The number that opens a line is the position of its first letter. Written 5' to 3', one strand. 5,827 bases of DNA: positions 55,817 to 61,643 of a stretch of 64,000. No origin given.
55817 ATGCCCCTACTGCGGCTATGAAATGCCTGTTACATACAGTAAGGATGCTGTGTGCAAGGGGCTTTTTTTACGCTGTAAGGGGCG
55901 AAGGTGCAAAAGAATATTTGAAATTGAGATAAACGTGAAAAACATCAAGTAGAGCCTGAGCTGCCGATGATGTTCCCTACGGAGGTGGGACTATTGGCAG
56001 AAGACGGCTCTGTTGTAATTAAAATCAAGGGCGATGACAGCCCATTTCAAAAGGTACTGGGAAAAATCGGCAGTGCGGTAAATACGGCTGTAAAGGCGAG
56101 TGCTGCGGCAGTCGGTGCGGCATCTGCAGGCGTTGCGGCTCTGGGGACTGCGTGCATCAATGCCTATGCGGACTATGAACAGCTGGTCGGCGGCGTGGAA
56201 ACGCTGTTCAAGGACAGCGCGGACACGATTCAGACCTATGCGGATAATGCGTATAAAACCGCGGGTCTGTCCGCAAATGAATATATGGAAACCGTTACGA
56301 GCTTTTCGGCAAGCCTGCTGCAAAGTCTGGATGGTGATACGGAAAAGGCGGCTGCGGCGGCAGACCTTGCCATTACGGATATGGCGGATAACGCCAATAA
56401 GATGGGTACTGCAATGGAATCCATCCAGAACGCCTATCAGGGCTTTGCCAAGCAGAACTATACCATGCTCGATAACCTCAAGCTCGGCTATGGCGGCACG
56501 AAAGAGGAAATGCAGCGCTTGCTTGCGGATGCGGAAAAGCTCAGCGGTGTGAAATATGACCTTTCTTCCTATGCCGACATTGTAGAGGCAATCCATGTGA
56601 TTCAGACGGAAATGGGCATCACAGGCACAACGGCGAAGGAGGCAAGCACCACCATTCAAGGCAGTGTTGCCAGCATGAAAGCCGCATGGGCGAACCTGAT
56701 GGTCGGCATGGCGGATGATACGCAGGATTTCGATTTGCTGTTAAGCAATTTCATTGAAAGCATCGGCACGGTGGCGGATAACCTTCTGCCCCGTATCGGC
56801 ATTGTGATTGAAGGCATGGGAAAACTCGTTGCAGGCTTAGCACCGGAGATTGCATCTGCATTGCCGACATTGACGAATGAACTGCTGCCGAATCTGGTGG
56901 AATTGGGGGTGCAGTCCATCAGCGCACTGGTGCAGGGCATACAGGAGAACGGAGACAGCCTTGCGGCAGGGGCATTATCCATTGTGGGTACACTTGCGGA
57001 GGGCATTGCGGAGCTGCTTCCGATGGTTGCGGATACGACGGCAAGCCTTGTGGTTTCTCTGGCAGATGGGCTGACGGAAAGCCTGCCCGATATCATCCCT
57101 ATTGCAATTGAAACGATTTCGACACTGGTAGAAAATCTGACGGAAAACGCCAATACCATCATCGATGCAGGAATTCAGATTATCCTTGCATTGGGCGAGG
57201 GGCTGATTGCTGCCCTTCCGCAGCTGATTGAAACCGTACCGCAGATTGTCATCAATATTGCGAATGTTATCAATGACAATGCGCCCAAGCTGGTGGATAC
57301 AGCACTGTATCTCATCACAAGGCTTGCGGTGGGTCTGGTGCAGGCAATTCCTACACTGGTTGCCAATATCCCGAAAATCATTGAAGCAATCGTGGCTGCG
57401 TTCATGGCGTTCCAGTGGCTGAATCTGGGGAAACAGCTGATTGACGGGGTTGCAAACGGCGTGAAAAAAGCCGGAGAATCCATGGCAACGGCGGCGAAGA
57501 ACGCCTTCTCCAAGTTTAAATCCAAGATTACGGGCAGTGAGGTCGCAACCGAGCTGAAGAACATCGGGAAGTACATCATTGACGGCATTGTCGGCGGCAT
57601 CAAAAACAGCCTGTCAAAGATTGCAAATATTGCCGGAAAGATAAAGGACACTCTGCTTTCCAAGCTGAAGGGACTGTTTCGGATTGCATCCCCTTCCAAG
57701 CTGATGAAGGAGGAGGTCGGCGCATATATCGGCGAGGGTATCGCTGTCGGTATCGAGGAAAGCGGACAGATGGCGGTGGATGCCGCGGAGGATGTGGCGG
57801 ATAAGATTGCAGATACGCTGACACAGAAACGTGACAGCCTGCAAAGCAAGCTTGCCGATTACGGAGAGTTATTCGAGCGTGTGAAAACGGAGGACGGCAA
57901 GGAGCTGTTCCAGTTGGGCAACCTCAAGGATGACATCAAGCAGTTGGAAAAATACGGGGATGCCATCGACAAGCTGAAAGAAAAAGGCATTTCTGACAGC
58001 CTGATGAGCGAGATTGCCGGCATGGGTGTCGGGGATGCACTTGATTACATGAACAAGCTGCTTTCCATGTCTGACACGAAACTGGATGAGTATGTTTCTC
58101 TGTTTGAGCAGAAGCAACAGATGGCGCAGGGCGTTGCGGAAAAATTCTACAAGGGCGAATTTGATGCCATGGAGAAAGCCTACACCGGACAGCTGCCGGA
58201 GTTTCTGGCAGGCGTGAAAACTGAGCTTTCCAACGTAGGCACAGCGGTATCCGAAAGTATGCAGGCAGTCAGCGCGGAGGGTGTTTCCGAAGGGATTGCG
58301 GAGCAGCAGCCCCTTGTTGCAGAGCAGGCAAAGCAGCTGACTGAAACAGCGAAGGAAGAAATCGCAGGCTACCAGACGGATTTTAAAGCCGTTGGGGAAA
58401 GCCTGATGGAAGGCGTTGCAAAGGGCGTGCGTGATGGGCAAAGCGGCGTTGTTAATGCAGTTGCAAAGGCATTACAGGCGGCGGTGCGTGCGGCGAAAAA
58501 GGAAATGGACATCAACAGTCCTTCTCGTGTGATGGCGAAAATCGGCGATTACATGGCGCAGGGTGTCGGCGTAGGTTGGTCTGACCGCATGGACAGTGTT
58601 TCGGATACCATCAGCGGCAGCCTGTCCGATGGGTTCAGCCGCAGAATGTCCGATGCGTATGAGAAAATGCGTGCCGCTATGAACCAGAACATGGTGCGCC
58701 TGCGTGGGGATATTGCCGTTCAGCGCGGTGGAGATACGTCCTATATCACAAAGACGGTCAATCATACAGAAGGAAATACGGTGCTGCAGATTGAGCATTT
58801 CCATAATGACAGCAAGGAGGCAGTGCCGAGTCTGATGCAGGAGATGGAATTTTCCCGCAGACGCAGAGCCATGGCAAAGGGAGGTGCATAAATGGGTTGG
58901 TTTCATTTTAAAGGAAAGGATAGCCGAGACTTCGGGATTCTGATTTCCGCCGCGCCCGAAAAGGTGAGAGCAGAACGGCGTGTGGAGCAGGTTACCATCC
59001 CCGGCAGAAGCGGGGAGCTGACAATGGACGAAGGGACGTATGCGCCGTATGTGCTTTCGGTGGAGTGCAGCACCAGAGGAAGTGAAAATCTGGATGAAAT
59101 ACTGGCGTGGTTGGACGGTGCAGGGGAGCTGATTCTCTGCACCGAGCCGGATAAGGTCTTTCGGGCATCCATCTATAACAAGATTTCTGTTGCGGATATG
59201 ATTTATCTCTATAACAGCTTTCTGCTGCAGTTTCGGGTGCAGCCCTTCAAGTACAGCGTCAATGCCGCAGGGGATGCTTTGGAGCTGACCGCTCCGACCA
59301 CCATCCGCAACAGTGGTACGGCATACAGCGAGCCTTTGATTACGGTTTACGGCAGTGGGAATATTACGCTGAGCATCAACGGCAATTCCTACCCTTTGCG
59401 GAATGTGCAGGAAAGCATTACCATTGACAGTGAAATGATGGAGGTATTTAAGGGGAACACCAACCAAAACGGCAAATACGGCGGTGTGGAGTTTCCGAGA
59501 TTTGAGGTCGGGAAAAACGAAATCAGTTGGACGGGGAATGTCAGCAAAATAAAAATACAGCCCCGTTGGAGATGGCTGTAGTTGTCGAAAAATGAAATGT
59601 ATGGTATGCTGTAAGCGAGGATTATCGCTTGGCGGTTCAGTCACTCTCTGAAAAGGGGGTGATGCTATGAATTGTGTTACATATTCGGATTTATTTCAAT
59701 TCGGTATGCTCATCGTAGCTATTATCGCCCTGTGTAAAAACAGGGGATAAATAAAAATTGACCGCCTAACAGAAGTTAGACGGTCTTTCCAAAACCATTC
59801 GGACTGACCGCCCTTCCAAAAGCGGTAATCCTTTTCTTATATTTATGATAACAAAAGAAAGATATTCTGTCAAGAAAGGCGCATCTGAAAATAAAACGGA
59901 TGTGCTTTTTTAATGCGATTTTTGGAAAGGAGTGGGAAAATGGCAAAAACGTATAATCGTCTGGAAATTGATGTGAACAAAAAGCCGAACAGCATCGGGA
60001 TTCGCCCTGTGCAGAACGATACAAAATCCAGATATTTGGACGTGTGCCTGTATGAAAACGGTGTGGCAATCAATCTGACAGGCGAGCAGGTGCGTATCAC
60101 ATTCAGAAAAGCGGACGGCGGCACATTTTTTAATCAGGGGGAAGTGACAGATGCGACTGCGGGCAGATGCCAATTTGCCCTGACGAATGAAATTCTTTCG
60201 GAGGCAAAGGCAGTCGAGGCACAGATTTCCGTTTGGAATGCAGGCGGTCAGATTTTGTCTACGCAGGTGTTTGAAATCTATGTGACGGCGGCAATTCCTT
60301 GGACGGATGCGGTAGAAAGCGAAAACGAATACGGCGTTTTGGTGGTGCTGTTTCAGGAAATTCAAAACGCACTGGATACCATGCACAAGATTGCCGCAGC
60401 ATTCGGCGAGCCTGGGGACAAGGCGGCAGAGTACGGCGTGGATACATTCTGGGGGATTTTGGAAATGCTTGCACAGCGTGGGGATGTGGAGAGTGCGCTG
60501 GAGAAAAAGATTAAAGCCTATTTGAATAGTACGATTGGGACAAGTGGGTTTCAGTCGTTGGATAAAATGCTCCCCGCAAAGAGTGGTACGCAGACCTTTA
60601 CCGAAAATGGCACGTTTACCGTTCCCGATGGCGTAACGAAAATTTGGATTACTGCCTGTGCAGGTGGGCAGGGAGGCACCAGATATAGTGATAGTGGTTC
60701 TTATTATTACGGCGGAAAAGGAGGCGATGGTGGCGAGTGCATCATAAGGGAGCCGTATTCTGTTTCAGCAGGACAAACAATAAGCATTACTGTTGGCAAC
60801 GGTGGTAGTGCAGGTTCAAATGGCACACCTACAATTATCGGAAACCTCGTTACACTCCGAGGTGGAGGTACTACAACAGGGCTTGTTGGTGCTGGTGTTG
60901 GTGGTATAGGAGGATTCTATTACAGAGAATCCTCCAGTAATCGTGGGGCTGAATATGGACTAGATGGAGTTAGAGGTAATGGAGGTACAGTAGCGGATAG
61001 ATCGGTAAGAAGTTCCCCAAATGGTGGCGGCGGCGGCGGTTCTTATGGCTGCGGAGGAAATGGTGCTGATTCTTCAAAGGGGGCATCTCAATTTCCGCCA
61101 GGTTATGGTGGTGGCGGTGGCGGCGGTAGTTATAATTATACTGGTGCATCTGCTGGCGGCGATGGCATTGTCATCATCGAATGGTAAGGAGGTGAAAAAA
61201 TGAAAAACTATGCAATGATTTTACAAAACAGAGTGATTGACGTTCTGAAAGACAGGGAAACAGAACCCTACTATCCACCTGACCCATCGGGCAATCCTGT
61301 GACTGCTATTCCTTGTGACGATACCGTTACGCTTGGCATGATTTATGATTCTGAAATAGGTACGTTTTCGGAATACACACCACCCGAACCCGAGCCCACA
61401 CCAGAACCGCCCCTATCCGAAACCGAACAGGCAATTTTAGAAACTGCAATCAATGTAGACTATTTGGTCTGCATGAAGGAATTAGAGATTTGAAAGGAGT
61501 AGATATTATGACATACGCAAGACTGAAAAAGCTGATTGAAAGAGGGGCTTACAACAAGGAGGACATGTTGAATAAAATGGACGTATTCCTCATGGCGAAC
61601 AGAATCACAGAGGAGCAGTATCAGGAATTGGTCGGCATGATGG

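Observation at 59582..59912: Type I toxin-antitoxin-like cassette (27-aa hydrophobic peptide plus convergent antisense RNA) inside the tail gene cluster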

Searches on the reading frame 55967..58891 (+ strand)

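Call 6: search_protein_families(library=pfam, proteins=[window:55967-58891:+], max_evalue=1)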
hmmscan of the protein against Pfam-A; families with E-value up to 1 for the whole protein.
window:55967-58891:+ (974 aa): 2 families
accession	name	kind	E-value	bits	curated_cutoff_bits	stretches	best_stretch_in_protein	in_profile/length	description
PF01442.23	Apolipoprotein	-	0.0058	16.8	90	1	81-132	2-53/190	Apolipoprotein A1/A4/E domain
PF10274.15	ParcG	-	0.73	10.4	22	0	419-466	73-120/183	Parkin co-regulated protein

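Call 20: search_protein_families(library=phrogs, proteins=[window:55967-58891:+], max_evalue=0.001)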
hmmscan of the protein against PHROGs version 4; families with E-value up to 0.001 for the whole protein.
window:55967-58891:+ (974 aa): 18 families
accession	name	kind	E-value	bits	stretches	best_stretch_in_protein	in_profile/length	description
phrog_58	-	tail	4.1e-83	281.6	2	27-739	301-1104/1544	tail length tape measure protein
phrog_6900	-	tail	3e-79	267.4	1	18-211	45-235/235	tail length tape measure protein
phrog_5493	-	tail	6.5e-69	234.3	2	33-642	456-1047/1102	tail length tape measure protein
phrog_3981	-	tail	2.9e-58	199.4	1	32-560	23-465/584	tail length tape measure protein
phrog_1204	-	tail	3.6e-58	198.4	4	478-642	1241-1404/1483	tail protein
phrog_991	-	tail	6.5e-52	177.5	1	29-609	253-876/1966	tail length tape measure protein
phrog_4372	-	tail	8.1e-41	140.5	2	279-908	1088-1575/1681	tail length tape measure protein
phrog_1272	-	tail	2.5e-39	135.9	3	605-969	1258-1603/1606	tail length tape measure protein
phrog_1686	-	tail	7e-33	114.6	2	661-882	936-1127/1224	tail length tape measure protein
phrog_305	-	tail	2.9e-29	103.3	2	260-683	382-813/1001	tail length tape measure protein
phrog_24198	-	unknown function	3.4e-23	83.6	1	351-629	4-275/350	-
phrog_5218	-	unknown function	2.8e-19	69.8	2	501-709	1315-1512/1599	-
phrog_25849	-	unknown function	1.4e-11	44.7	2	804-907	276-378/544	-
phrog_26805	-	unknown function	1.4e-11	44.5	1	388-613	391-604/697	-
phrog_17321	-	unknown function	1.4e-11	43.6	2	507-623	1304-1420/1484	-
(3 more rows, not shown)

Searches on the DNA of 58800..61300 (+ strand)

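Call 5: search_rna_families(source=window, start=59400, end=60100, threshold=evalue, max_evalue=10, show_alignments=5)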
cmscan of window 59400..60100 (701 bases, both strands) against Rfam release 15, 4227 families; matches with E-value up to 10: 8.
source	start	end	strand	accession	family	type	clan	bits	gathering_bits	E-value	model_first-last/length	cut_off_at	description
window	59960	60032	+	RF00578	SNORD89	Gene; snRNA; snoRNA; CD-box;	-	24.5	41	0.024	1-114/114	no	Small nucleolar RNA SNORD89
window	59636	59754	+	RF01412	BsrG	Gene; sRNA;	-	20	55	0.016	30-148/259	no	BsrG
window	59747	59794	-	RF00236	ctRNA_pGA1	Gene; antisense;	-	19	45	0.35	1-79/79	no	ctRNA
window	59764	59893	-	RF00420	SNORA61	Gene; snRNA; snoRNA; HACA-box;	-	18.9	74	0.46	1-132/132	no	Small nucleolar RNA SNORA61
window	59720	59784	-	RF01264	snR83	Gene; snRNA; snoRNA; HACA-box;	CL00023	14.2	75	1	1-308/308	no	Small nucleolar RNA snR83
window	59894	59954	+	RF03452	mir-3121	Gene; miRNA;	-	14.2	108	9.2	1-77/77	no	mir-3121 microRNA precursor family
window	59688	59757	-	RF01807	GIR1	Gene; ribozyme;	-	12.7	100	2.2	1-201/201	no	GIR1 branching ribozyme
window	59542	59667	-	RF02132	HOXB13-AS1_1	Gene; lncRNA;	-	11.7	60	6.3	1-136/136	no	HOXB13 antisense RNA 1 conserved region 1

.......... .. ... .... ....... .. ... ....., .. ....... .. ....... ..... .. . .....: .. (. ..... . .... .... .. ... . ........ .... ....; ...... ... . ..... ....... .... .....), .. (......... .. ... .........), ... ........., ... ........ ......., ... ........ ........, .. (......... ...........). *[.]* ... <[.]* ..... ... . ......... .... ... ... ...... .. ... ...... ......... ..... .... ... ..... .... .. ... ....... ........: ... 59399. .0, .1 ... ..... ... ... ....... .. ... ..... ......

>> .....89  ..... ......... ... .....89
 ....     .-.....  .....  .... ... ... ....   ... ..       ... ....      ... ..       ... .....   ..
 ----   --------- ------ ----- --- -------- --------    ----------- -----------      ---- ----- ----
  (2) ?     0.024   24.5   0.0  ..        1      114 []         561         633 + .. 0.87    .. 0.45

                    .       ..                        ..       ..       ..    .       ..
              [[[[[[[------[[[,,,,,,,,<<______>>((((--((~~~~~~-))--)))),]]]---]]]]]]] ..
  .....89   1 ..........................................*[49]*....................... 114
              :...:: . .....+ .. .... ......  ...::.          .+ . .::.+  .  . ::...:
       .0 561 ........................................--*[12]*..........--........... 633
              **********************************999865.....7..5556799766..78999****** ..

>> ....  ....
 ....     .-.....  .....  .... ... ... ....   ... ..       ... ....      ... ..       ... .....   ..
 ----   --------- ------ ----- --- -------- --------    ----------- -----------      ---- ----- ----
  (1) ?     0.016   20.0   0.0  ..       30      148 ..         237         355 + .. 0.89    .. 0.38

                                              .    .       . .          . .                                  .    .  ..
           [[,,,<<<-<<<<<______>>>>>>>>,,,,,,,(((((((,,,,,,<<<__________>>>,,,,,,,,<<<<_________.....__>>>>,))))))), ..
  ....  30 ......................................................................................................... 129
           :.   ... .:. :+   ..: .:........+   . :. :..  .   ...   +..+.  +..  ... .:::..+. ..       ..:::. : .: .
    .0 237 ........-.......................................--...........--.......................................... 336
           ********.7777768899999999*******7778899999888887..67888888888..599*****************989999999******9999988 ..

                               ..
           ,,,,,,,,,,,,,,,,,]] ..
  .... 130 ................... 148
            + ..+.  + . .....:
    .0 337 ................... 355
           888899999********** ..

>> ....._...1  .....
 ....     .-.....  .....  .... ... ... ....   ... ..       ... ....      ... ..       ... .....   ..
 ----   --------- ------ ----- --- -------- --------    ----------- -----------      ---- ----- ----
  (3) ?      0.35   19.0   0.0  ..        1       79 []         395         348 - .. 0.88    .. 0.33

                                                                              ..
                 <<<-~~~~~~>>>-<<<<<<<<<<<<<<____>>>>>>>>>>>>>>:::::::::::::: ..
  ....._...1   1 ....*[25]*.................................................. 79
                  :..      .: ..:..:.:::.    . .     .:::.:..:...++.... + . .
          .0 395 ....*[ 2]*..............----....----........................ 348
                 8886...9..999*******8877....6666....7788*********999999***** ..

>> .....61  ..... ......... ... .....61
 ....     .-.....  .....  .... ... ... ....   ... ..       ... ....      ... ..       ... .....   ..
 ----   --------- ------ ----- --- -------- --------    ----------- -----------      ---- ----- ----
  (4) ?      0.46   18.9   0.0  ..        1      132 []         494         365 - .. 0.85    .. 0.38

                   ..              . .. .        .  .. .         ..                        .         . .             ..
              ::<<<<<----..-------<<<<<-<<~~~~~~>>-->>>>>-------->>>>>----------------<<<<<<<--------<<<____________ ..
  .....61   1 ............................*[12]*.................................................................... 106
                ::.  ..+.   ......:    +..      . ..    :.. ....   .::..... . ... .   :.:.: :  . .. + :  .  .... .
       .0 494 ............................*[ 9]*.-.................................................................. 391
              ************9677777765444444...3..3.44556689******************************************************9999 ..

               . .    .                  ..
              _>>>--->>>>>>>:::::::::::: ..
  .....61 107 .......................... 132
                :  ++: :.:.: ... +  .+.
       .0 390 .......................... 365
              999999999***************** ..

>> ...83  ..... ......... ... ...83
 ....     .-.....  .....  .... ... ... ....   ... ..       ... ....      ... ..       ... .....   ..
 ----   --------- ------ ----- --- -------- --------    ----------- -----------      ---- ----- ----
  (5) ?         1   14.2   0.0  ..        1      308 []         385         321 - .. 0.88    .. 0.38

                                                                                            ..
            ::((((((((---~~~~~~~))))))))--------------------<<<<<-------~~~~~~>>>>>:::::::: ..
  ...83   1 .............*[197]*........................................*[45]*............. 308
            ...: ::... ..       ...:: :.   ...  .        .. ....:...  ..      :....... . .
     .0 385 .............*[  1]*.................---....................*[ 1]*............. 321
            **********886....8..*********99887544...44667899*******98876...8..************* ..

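Call 8: search_dna_similar(query=window:58800-61300:+, collection=phages, mode=distant, max_rows=25)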
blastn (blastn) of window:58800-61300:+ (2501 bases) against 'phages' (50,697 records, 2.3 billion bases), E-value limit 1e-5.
No match.

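Call 9: search_dna_similar(query=window:59582-59939:+, collection=phages, mode=distant, max_rows=25, max_evalue=0.01)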
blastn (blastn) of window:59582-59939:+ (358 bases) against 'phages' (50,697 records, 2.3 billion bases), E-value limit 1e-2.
No match.

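Call 74: search_rna_families(sources=[L199, L084, L173, L076], threshold=evalue, max_evalue=0.1)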
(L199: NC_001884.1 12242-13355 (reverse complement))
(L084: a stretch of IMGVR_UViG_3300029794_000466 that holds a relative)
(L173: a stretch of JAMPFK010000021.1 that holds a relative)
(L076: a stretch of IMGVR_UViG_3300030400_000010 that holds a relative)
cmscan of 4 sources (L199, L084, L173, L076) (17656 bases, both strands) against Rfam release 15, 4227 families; matches with E-value up to 0.1: 3.
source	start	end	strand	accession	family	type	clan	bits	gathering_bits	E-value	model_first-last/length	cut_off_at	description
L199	442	729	+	RF01412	BsrG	Gene; sRNA;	-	210.4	55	3.4e-53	1-259/259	no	BsrG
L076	5990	6050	-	RF03535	TEG147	Cis-reg;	-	39.2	56.1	7.4e-05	1-60/60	no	Staphylococcus aureus small RNA TEG147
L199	344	432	-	RF02449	ncr1015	Gene; sRNA;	-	37.1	60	0.029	1-121/121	no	Bacillus sRNA ncr1015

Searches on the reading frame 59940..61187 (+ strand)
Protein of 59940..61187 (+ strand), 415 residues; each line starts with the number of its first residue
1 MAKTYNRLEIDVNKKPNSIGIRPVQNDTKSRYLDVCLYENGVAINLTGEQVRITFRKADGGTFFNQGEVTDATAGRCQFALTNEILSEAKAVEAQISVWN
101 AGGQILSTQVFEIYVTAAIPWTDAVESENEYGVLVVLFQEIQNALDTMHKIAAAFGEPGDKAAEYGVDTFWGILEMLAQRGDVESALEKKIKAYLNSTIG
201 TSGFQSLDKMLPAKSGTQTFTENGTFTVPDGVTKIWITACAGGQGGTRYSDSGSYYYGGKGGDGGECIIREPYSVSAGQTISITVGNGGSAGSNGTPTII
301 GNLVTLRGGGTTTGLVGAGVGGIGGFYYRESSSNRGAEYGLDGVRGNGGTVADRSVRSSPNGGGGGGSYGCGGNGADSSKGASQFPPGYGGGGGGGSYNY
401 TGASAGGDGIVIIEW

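Call 6: search_protein_families(library=pfam, proteins=[window:59940-61187:+], max_evalue=1)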
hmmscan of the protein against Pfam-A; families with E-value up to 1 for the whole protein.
window:59940-61187:+ (415 aa): 2 families
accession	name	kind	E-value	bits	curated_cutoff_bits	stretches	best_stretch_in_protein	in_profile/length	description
PF10651.15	BppU_N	-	2.3e-19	69.9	23.1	1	7-141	4-140/142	BppU N-terminal domain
PF21722.4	Gly_rich_2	-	2.5e-13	51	24.3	1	222-415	2-225/226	Glycine-rich domain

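Call 20: search_protein_families(library=phrogs, proteins=[window:59940-61187:+], max_evalue=0.001)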
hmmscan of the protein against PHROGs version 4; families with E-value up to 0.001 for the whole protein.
window:59940-61187:+ (415 aa): 14 families
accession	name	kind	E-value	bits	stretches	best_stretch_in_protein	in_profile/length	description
phrog_863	-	tail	2.8e-23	83.7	1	143-415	367-603/690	tail fiber assembly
phrog_3639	-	tail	2.7e-14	54.1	1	6-143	8-147/474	minor tail protein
phrog_6202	-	tail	4.2e-14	53.6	1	176-415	425-636/636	tail fiber protein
phrog_16573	-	unknown function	5.1e-12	46.8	1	6-152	6-150/163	-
phrog_21231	-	head and packaging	1.1e-10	41.8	1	15-143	13-140/492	virion structural protein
phrog_4474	-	unknown function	2.2e-10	41.5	1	215-410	150-323/407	-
phrog_8139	-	unknown function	3.8e-09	37.3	1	219-413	234-449/453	-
phrog_32221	-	unknown function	1.9e-08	34.3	1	2-125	2-123/475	-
phrog_21457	-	unknown function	3.3e-07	30.6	1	3-117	3-115/435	-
phrog_27548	-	unknown function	2.5e-05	23.9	1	16-144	15-143/633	-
phrog_13479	-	tail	2.8e-05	23.6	1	25-142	32-149/691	tail fiber protein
phrog_754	-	tail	6.5e-05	23.7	1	227-302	62-140/325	minor tail protein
phrog_3285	-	tail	0.00054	19.9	1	51-119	60-128/491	minor tail protein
phrog_6042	-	head and packaging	0.00086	19.2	0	21-120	19-119/679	minor head protein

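Call 21: search_protein_families(library=ncbifam, proteins=[window:59940-61187:+], max_evalue=1)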
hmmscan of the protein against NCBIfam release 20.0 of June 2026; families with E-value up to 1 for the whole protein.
window:59940-61187:+ (415 aa): 0 families

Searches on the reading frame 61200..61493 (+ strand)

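Call 20: search_protein_families(library=phrogs, proteins=[window:61200-61493:+], max_evalue=0.001)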
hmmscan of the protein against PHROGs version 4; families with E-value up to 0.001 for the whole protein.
window:61200-61493:+ (97 aa): 1 family
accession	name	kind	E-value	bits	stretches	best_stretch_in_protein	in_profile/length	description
phrog_14370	-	unknown function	3.4e-05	24.8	1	1-51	2-51/63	-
